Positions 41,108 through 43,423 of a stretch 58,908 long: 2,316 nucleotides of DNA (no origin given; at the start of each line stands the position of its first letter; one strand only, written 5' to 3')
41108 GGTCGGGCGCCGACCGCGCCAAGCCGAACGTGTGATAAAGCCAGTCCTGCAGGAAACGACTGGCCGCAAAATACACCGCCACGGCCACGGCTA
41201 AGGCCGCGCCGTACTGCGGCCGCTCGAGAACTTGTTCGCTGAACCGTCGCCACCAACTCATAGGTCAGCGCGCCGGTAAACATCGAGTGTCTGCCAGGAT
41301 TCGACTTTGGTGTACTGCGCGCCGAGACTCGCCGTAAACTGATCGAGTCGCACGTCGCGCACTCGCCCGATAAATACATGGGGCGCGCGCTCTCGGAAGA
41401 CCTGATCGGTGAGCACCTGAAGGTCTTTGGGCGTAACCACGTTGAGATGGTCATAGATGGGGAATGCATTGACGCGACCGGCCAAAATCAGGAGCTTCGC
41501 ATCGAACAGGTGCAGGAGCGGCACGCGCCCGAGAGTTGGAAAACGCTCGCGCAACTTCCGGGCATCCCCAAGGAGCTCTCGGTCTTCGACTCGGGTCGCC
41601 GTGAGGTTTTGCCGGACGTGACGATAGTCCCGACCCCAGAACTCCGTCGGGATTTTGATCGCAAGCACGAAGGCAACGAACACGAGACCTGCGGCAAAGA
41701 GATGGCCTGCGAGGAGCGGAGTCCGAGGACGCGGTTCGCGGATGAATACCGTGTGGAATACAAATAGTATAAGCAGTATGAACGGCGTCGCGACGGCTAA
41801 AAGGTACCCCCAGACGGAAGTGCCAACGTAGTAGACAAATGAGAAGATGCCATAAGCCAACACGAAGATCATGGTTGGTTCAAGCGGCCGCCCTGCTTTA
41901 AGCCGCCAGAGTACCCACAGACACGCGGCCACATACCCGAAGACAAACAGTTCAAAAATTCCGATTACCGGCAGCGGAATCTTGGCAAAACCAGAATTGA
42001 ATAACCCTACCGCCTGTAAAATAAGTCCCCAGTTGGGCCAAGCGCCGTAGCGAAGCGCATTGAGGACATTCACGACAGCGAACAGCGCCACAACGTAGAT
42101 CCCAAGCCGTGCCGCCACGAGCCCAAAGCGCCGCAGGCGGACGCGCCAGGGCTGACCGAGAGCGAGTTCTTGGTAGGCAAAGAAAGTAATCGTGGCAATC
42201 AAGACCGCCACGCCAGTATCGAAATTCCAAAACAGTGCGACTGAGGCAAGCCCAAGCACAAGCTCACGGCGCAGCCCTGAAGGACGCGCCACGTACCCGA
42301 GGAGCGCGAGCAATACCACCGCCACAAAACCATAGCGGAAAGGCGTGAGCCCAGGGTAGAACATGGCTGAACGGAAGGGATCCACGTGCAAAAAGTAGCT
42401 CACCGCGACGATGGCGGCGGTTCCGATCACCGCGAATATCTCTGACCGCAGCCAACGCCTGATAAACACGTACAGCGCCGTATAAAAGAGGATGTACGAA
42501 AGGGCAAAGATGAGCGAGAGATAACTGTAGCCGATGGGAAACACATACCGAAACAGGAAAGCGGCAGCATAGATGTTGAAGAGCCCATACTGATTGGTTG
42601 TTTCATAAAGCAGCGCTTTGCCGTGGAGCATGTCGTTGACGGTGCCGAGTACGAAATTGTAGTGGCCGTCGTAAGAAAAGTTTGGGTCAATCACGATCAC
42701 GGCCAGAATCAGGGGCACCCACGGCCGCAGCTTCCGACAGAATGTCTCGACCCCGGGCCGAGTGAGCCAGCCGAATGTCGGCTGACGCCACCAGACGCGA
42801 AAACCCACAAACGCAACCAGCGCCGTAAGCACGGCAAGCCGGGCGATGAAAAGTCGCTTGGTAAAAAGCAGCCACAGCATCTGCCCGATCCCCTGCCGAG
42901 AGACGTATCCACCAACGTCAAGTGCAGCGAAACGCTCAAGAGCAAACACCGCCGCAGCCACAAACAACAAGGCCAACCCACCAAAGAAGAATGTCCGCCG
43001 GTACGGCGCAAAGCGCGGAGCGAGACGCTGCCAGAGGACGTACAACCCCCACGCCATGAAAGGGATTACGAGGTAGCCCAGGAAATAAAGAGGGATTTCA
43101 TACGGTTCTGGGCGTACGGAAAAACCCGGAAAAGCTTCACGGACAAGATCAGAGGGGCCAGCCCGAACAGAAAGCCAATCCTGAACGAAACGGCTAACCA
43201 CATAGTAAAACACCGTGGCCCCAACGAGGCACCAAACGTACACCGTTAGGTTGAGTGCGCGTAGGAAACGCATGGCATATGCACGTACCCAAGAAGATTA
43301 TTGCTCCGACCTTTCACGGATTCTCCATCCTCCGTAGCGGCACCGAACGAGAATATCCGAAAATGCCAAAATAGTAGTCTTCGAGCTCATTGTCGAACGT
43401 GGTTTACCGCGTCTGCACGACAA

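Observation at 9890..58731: About 49-kb lipid-carrier glycan assembly system with an unusually large set of GT-C-type transferases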

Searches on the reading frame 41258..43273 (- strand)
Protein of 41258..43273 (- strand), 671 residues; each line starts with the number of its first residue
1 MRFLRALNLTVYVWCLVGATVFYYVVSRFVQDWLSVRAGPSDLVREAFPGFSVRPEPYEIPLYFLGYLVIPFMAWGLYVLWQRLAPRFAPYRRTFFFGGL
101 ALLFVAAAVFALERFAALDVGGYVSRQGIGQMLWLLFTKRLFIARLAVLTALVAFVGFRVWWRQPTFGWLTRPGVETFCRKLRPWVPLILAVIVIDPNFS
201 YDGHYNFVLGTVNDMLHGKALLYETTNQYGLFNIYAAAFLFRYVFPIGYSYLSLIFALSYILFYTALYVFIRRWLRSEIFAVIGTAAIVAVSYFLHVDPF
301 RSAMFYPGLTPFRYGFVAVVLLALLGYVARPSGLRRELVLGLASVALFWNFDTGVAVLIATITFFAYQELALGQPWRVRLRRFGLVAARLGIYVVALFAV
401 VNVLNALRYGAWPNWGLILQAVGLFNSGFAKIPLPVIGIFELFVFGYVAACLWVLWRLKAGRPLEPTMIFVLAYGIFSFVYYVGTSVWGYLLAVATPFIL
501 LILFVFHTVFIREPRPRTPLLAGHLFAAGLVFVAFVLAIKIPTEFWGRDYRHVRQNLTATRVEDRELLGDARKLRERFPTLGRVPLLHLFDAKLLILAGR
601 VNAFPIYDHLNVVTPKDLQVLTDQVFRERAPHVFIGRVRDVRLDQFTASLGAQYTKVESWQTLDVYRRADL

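Call 5: search_protein_families(library=pfam, proteins=[window:41258-43273:-], max_evalue=0.01)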
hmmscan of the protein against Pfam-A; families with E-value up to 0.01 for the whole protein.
window:41258-43273:- (671 aa): 0 families

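Call 12: find_homologous_proteins(query=window:41258-43273:-)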
Query window:41258-43273:- (671 aa): 20 proteins with E <= 0.001 among 8000 candidates.
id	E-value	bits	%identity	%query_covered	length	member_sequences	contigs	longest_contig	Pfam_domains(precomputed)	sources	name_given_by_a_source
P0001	0.0e+0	1494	100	100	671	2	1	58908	-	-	-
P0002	0.0e+0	1095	76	99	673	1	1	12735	-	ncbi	-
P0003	1.5e-157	544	43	98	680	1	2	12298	-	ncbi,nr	ncbi:hypothetical protein HY442_00590 [Candidatus Parcubacteria bacterium]|nr:hypothetical protein [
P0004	1.4e-124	435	38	97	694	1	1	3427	-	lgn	-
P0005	1.4e-122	429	38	99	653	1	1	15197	-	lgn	-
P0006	1.5e-118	415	37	97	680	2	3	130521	-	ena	-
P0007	4.0e-118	414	38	100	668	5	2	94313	-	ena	-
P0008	1.1e-108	383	37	99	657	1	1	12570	-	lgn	-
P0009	2.9e-107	378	37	97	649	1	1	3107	-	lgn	-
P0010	2.5e-101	358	34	98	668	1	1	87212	-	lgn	-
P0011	7.6e-101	357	31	100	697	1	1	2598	-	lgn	-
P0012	1.6e-99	353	35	93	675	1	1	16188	-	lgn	-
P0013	4.4e-97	344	32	99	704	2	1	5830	-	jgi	-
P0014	7.9e-97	344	33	99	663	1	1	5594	-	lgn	-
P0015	3.2e-96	342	35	98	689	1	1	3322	-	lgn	-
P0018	1.9e-81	293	32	97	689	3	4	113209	-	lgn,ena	-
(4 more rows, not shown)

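Call 18: search_solved_structures(query=A1, max_evalue=10)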
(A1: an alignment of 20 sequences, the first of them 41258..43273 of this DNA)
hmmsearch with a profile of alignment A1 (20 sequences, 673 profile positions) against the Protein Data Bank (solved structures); distinct sequences matched with E-value up to 10: 0.

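Call 25: search_protein_families(library=ncbifam, proteins=[window:41258-43273:-], max_evalue=0.01)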
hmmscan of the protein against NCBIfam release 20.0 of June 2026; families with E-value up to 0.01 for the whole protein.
window:41258-43273:- (671 aa): 0 families

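Call 33: predict_structure(alignment_id=A1)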
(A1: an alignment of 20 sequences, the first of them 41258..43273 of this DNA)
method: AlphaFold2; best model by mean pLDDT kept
length: 671 residues; sequences in the alignment: 20
mean_pLDDT: 84.0   pTM: 0.87
mean pLDDT of the five models: 84.0, 83.8, 82.1, 81.2, 79.9
residues with pLDDT >= 90: 293; 70-90: 272; 50-70: 89; < 50: 17
segments of 3 or more residues with pLDDT < 50: 113-120, 222-226
pLDDT, mean of each block of 10 residues (from residue 1): 64 88 86 77 76 67 87 90 79 65 62 48 66 72 83 90 77 90 95 90 85 83 53 90 93 94 97 95 96 81 77 92 96 96 93 90 92 86 93 95 85 71 57 65 90 89 90 90 57 89 91 71 89 93 85 87 91 94 91 92 83 87 93 93 93 93 94 58
secondary structure, 60 per line:
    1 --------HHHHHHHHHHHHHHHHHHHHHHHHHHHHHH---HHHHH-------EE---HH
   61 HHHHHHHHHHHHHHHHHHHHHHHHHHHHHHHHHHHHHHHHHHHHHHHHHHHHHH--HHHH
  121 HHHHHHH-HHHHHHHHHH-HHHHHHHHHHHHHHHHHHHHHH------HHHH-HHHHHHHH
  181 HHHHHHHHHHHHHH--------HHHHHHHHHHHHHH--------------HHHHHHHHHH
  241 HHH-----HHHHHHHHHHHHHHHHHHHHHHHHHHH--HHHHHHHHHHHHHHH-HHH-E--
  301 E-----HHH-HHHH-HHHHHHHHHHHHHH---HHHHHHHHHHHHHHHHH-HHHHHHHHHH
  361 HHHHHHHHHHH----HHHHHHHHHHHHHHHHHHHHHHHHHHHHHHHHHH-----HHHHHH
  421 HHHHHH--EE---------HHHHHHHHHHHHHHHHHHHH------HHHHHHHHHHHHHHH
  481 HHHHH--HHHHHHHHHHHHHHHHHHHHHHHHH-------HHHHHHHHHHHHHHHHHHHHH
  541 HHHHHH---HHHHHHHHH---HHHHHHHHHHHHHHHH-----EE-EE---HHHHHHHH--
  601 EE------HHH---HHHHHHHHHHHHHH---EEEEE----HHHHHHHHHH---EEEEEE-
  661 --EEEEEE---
elements in order: H9-38 H42-46 H59-114 H117-127 H129-138 H140-161 H168-171 H173-194 H203-216 H231-243 H249-275 H278-292 H311-314 H316-329 H333-349 H351-371 H376-409 H415-426 H440-459 H466-485 H488-512 H520-546 H550-558 H562-577 H591-598 H615-628 E632-636 H641-650 E654-659 E663-668

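Call 38: fold_search(model_id=the predicted structure, library=pdb)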
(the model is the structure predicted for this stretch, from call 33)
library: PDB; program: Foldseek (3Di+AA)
matches with E <= 10: 552; with E <= 0.001: 7
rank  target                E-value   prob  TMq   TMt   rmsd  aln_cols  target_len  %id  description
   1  5f15                  1.8e-05  1.00  0.44  0.53  10.6       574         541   13  Crystal Structure of ArnT from Cupriavidus metallidurans bound to Undecaprenyl phosphate (released 2016-02-17)
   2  7zlh_A                7.6e-05  1.00  0.40  0.41  11.7       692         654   12  Cryo-EM structure of C-mannosyltransferase CeDPY19, in apo state, bound to CMT2-Fab and anti-Fab nanobody (released 2023-01-11)
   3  7zlg_A                1.3e-04  1.00  0.41  0.42  11.5       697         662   12  Cryo-EM structure of C-mannosyltransferase CeDPY19, in complex with acceptor peptide and bound to CMT2-Fab and anti-Fa (released 2023-01-11)
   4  7zli_A                1.9e-04  1.00  0.40  0.40  14.8       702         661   11  Cryo-EM structure of C-mannosyltransferase CeDPY19, in complex with Dol25-P-Man and bound to CMT2-Fab and anti-Fab nan (released 2023-01-11)
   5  8if8_B                3.0e-04  1.00  0.40  0.43  10.2       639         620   13  Arabinosyltransferase AftA (released 2023-05-31)
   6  8b6l_I                5.7e-04  1.00  0.36  0.35  14.9       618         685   13  Subtomogram average of the human Sec61-TRAP-OSTA-translocon (released 2022-12-07)
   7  8agb_A                7.1e-04  1.00  0.45  0.46  11.2       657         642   10  Structure of yeast oligosaccharylransferase complex with lipid-linked oligosaccharide bound (released 2022-12-07)
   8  5ogl_A                1.0e-03  1.00  0.37  0.36  14.0       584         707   10  Structure of bacterial oligosaccharyltransferase PglB in complex with an acceptor peptide and an lipid-linked oligosac (released 2017-10-25)
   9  6gxc_A                1.2e-03  1.00  0.35  0.34  12.0       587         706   11  Bacterial oligosaccharyltransferase PglB in complex with an inhibitory peptide and a reactive lipid-linked oligosaccha (released 2018-11-14)
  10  6s7o_A                1.6e-03  1.00  0.40  0.41  12.9       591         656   12  Cryo-EM structure of human oligosaccharyltransferase complex OST-A (released 2019-12-18)
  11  6ezn_F                1.8e-03  1.00  0.42  0.43  11.8       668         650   10  Cryo-EM structure of the yeast oligosaccharyltransferase (OST) complex (released 2018-01-17)
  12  7oci_F                3.1e-03  1.00  0.39  0.41  12.5       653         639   12  Cryo-EM structure of yeast Ost6p containing oligosaccharyltransferase complex (released 2022-02-16)
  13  8agc_A                4.3e-03  1.00  0.43  0.41  12.7       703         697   10  Structure of yeast oligosaccharylransferase complex with lipid-linked oligosaccharide and non-acceptor peptide bound (released 2022-12-07)
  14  7w72_U                4.7e-03  1.00  0.30  0.45  17.6       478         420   12  Structure of a human glycosylphosphatidylinositol (GPI) transamidase (released 2022-02-16)
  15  6s7t_A                5.1e-03  1.00  0.35  0.34  10.9       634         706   12  Cryo-EM structure of human oligosaccharyltransferase complex OST-B (released 2019-12-18)
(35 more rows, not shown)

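Call 41: find_encoding_contigs(protein=window:41258-43273:-, flank=10000, max_places=2)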
Protein window:41258-43273:- (671 aa): 1 contig read that carries it; 1 place shown.
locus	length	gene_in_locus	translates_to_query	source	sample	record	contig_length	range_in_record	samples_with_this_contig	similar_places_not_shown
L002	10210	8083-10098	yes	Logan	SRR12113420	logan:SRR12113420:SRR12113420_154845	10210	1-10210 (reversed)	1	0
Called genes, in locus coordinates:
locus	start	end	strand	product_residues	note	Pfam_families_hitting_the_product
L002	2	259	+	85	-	?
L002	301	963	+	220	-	PF13489:Methyltransf_23, PF08241:Methyltransf_11, PF08242:Methyltransf_12 (weak), PF13649:Methyltransf_25, PF01209:Ubie_methyltran (weak), PF13847:Methyltransf_31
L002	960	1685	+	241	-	PF00106:adh_short, PF01370:Epimerase, PF13561:adh_short_C2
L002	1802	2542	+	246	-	PF01209:Ubie_methyltran (weak), PF13489:Methyltransf_23, PF13847:Methyltransf_31, PF08241:Methyltransf_11, PF08242:Methyltransf_12, PF13649:Methyltransf_25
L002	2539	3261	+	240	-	PF13641:Glyco_tranf_2_3, PF00535:Glycos_transf_2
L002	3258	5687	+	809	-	PF09586:YfhO (weak)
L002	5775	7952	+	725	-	-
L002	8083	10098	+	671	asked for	-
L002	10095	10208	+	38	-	?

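Call 44: find_encoding_contigs(protein=P0018, flank=10000, max_places=2)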
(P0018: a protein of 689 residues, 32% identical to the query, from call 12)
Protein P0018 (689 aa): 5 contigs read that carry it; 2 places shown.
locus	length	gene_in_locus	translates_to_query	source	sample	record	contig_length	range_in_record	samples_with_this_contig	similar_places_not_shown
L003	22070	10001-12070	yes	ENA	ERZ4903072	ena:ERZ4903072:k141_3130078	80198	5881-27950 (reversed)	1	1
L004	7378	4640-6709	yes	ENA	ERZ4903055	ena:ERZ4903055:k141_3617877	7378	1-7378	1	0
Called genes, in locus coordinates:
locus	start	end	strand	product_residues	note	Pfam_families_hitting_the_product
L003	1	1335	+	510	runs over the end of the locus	PF13489:Methyltransf_23, PF08241:Methyltransf_11, PF08242:Methyltransf_12, PF13649:Methyltransf_25, PF13847:Methyltransf_31, PF00106:adh_short, PF08659:KR, PF13561:adh_short_C2, +1 more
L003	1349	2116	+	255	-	PF13641:Glyco_tranf_2_3 (weak), PF00535:Glycos_transf_2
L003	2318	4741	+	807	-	-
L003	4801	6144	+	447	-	PF01943:Polysacc_synt, PF13440:Polysacc_synt_3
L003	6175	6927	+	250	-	PF13489:Methyltransf_23, PF01209:Ubie_methyltran (faint), PF07021:MetW, PF13847:Methyltransf_31, PF08241:Methyltransf_11, PF08242:Methyltransf_12, PF13649:Methyltransf_25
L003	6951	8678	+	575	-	PF02543:Carbam_trans_N, PF22521:HypF_C_2 (faint), PF16861:Carbam_trans_C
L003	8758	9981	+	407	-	PF13439:Glyco_transf_4, PF13477:Glyco_trans_4_2 (weak), PF13579:Glyco_trans_4_4, PF00534:Glycos_transf_1, PF13692:Glyco_trans_1_4, PF13524:Glyco_trans_1_2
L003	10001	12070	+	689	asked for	-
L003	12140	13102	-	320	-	PF00535:Glycos_transf_2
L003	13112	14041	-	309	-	PF13489:Methyltransf_23, PF08003:Methyltransf_9 (weak), PF13847:Methyltransf_31, PF08241:Methyltransf_11, PF08242:Methyltransf_12, PF13649:Methyltransf_25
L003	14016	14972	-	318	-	PF01073:3Beta_HSD (faint), PF01370:Epimerase, PF04321:RmlD_sub_bind, PF05368:NmrA (weak), PF13460:NAD_binding_10 (weak), PF16363:GDP_Man_Dehyd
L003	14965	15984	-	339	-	PF01073:3Beta_HSD, PF01370:Epimerase, PF02719:Polysacc_synt_2, PF04321:RmlD_sub_bind, PF07993:NAD_binding_4, PF13460:NAD_binding_10 (faint), PF16363:GDP_Man_Dehyd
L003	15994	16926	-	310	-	PF02779:Transket_pyr, PF02780:Transketolase_C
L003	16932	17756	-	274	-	PF00456:Transketolase_N, PF13292:DXP_synthase_N (faint), PF00676:E1_dh (weak)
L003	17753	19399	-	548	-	-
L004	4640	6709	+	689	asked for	-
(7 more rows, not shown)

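Call 46: search_protein_representatives(alignment_id=A1)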
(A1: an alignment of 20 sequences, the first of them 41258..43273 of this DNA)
Query: 20 sequences, 673 profile positions. Proteins with E-value up to 0.001 (for the whole library): 2547; up to 1e-10: 1586; up to 1e-30: 279. The best 150 are listed.
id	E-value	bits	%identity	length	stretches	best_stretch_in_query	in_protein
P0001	1.5e-258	876.2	-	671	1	6-671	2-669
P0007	9.7e-250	847.1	-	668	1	3-671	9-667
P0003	1.1e-246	837.0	-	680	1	7-671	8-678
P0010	1.5e-242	823.4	-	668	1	3-671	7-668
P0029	1.7e-242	823.2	-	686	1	5-671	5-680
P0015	2.1e-232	789.8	-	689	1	5-671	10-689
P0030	8.7e-214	728.3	-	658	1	9-671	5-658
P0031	4.2e-213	726.1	-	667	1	12-670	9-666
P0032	6.4e-211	718.8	-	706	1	1-671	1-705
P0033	4.7e-205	699.5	-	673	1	12-671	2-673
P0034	1.2e-203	694.9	-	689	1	8-671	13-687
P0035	7.1e-203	692.3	-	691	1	11-670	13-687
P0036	7.9e-195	665.7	-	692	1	7-671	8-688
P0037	2.7e-190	650.7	-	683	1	3-671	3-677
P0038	4.8e-189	646.6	-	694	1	15-671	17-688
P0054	7.2e-87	308.9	-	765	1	23-640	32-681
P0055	7.1e-77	275.9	-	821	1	49-666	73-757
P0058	1.3e-70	255.1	-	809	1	13-648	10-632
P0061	4.5e-67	243.5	-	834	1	32-650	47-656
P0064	2.0e-62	228.1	-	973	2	69-640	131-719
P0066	7.1e-62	226.3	-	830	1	121-641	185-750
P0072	4.3e-59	217.1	-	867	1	170-611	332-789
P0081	5.0e-55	203.7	-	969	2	69-669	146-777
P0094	2.3e-51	191.6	-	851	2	184-610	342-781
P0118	2.7e-47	178.1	-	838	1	187-547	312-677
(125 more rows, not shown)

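Call 48: search_protein_families(library=pfam, alignment_id=A3, max_evalue=0.01)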
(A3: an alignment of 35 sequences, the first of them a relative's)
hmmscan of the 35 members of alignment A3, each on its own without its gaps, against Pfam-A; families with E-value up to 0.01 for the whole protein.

A. member 1, P0054 (765 aa): 0 families

B. families by the number of members that match (of 35 scanned): 6 families
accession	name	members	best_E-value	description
PF00364.28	Biotin_lipoyl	3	2e-09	Biotin-requiring enzyme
PF24517.2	CBM96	1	4.4e-24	Carbohydrate-binding module family 96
PF13385.13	Laminin_G_3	1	8e-22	Concanavalin A-like lectin/glucanases superfamily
PF06848.17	Disaggr_repeat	1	2.7e-06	Disaggregatase related repeat domain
PF09656.15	PGPGW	1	0.0061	Putative transmembrane protein (PGPGW)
PF23778.1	Phage_holin_2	1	0.0077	Putative phage holin family 2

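Call 49: find_related_loci(query=A1, collection=genome_contigs, flank=10000)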
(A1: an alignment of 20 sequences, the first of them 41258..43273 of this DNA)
Query A1 (671 aa) in genome_contigs; peptide patterns used: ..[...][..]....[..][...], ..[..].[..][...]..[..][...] (x = any residue, [..] = any of these).
37 stretches matched a pattern; 12 encode a relative of the query (tblastn E <= 1e-3); 10 distinct loci.
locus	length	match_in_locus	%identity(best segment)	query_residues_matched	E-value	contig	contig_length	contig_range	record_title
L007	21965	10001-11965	40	23-667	1e-124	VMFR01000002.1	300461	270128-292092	MAG: Parcubacteria group bacterium Gr01-1014_31 G01um101431_scaffold_29, whole genome shotgun sequence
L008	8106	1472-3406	35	8-671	1e-121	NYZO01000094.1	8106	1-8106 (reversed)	MAG: archaeon isolate ARS54 MHASMcontig_206775, whole genome shotgun sequence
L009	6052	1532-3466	35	8-671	8e-122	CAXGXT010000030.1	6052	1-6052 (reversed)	MAG TPA_asm: uncultured bacterium isolate ERR594345_concoct_111 genome assembly, contig: ERZ11848503.12710, whole genome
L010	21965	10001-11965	40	23-667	4e-120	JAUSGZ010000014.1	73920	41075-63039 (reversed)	MAG: bacterium isolate E14_metabat.bin.16 E14_k141_1422402, whole genome shotgun sequence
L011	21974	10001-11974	38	1-670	2e-111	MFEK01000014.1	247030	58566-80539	MAG: Candidatus Doudnabacteria bacterium RIFCSPHIGHO2_01_FULL_46_14 rifcsphigho2_01_scaffold_56, whole genome shotgun se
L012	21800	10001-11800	35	1-604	3e-98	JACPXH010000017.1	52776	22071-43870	MAG: Candidatus Parcubacteria bacterium isolate NC_groundwater_832_Pr1_B-0.1um_57_17 Montesol18_Bp1_scaffold_1253020, wh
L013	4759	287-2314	32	12-668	1e-87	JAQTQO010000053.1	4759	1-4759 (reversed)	MAG: Patescibacteria group bacterium isolate STB_141 NODE_59135_length_4759_cov_2.270725_Sandtown_B, whole genome shotgu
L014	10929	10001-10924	35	1-246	1e-16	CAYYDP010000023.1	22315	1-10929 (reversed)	MAG TPA_asm: uncultured Gammaproteobacteria bacterium isolate SRP239054_co1_193 genome assembly, contig: NODE_1560_lengt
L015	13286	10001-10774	25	186-453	3e-11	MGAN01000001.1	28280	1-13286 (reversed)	MAG: Candidatus Roizmanbacteria bacterium RIFCSPLOWO2_01_FULL_40_13 rifcsplowo2_01_scaffold_10215, whole genome shotgun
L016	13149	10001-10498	25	188-360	3e-6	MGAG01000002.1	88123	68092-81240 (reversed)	MAG: Candidatus Roizmanbacteria bacterium RIFCSPLOWO2_01_FULL_37_12 rifcsplowo2_01_scaffold_1040, whole genome shotgun s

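Call 55: search_protein_families(library=pfam, proteins=[window:41258-43273:-], max_evalue=5)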
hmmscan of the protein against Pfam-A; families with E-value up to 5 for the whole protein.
window:41258-43273:- (671 aa): 0 families

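Call 74: list_cluster_members(proteins=[P0054, P0055, P0058, P0061, P0064, P0066, P0072, P0081, P0094, P0118])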
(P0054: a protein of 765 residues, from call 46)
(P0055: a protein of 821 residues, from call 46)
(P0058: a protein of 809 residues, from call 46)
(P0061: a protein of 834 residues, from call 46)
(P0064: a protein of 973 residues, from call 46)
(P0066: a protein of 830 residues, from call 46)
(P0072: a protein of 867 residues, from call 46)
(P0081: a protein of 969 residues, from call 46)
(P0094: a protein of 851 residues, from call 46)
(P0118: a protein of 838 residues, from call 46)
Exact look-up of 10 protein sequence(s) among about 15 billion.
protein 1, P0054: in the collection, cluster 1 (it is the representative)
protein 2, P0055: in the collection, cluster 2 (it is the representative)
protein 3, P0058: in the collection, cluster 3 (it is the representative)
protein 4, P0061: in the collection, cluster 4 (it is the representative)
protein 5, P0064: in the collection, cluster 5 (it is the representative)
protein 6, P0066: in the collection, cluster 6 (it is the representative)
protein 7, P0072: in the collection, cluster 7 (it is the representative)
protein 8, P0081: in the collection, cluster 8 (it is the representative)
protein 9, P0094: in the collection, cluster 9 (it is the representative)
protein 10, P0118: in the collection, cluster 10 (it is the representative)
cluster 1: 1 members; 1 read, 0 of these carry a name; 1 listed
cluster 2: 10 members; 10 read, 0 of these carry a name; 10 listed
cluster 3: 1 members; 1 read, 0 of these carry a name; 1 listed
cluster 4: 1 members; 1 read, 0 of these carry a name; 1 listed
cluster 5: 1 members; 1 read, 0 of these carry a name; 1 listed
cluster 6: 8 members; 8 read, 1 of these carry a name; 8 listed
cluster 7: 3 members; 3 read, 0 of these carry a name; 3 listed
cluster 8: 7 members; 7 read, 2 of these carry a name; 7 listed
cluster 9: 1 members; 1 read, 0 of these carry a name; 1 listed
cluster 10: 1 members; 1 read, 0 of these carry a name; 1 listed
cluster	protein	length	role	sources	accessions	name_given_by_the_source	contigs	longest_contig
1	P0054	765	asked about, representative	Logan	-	-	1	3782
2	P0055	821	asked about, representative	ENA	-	-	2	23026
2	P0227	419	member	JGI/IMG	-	-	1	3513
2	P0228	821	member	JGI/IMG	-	-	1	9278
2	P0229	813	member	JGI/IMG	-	-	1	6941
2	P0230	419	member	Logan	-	-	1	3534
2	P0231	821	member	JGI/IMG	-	-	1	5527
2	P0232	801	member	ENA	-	-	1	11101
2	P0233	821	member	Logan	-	-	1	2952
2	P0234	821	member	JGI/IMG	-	-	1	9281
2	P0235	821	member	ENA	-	-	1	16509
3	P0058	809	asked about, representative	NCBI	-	-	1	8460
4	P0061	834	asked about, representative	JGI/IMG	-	-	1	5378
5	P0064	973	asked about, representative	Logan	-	-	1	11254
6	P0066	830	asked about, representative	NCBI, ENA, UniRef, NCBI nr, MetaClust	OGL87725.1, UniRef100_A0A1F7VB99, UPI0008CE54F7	hypothetical protein A3I42_03385 [Candidatus Uhrbacteria bacterium ... | Uncharacterized protein n=1 Tax=Candidatus Uhrbacteria bacterium ... | MAG: hypothetical protein A3I42_03385 [Candidatus Uhrbacteria bacterium ...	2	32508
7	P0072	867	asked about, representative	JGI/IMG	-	-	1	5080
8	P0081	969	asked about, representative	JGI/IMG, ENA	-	-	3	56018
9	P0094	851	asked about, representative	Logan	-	-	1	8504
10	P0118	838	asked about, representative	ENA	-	-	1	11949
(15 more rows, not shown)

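Call 93: find_encoding_contigs(protein=P0002, flank=10000, max_places=2)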
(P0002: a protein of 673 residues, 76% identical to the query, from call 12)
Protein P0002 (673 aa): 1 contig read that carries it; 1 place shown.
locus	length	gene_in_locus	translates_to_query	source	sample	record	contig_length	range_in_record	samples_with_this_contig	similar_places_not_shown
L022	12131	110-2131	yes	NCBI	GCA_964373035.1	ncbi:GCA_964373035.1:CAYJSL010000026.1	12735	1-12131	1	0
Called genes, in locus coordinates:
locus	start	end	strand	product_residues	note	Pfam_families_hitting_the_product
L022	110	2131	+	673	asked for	-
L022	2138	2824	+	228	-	-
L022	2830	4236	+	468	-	-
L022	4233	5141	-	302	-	PF13489:Methyltransf_23, PF08241:Methyltransf_11, PF08242:Methyltransf_12, PF13649:Methyltransf_25, PF13847:Methyltransf_31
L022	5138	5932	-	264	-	PF13489:Methyltransf_23, PF05175:MTS (weak), PF08003:Methyltransf_9, PF13847:Methyltransf_31, PF08241:Methyltransf_11, PF08242:Methyltransf_12, PF13649:Methyltransf_25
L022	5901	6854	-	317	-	PF00535:Glycos_transf_2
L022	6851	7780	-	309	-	PF02779:Transket_pyr, PF02780:Transketolase_C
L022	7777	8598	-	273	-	PF00456:Transketolase_N, PF13292:DXP_synthase_N (faint)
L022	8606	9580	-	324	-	PF00106:adh_short (weak), PF04321:RmlD_sub_bind, PF05368:NmrA (weak), PF01073:3Beta_HSD, PF01370:Epimerase, PF02719:Polysacc_synt_2, PF13460:NAD_binding_10, PF16363:GDP_Man_Dehyd, +1 more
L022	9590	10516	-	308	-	PF02779:Transket_pyr, PF02780:Transketolase_C, PF22613:Transketolase_C_1 (weak)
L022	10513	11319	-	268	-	PF00456:Transketolase_N, PF13292:DXP_synthase_N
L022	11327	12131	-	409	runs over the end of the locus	PF01041:DegT_DnrJ_EryC1, PF00155:Aminotran_1_2, PF01212:Beta_elim_lyase, PF00266:Aminotran_5 (weak), PF01053:Cys_Met_Meta_PP (weak)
